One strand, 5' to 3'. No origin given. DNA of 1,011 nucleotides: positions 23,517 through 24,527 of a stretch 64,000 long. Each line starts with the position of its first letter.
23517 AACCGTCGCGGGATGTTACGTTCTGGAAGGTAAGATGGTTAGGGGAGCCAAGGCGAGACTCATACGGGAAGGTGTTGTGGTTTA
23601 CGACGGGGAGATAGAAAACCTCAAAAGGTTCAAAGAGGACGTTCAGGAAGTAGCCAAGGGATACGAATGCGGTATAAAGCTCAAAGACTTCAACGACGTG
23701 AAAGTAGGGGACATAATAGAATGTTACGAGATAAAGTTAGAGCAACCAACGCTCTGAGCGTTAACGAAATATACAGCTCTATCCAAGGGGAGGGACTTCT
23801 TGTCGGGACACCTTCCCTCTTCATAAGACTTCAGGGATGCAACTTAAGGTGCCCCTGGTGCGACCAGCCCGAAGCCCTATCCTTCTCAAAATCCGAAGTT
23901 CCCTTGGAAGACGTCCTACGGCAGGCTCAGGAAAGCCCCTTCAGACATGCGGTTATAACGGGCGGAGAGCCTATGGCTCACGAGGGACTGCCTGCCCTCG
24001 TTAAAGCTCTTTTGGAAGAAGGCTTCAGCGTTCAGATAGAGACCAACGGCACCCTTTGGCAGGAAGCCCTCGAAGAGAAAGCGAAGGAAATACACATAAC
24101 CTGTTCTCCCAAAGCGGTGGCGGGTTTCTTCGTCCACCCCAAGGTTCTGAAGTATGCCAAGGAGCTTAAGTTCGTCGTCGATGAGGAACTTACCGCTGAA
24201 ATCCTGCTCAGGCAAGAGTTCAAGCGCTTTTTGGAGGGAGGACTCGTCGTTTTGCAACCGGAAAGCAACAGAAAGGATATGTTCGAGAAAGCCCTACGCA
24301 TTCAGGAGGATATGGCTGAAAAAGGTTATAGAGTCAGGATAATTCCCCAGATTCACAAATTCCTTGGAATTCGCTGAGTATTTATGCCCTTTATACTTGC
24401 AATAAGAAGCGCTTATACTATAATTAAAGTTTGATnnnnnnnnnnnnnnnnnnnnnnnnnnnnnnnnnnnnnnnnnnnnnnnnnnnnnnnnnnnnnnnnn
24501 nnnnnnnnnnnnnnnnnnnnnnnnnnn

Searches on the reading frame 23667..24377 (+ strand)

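Call 6: search_protein_families(library=pfam, proteins=[window:23667-24377:+])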
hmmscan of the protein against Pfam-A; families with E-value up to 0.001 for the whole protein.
window:23667-24377:+ (236 aa): 2 families
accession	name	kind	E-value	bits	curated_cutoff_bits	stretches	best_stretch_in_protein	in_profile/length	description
PF04055.27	Radical_SAM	-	4.9e-15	56.5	29.5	1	55-140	4-99/166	Radical SAM superfamily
PF13353.11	Fer4_12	-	2.1e-07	31.8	22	1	39-156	1-118/137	4Fe-4S single cluster domain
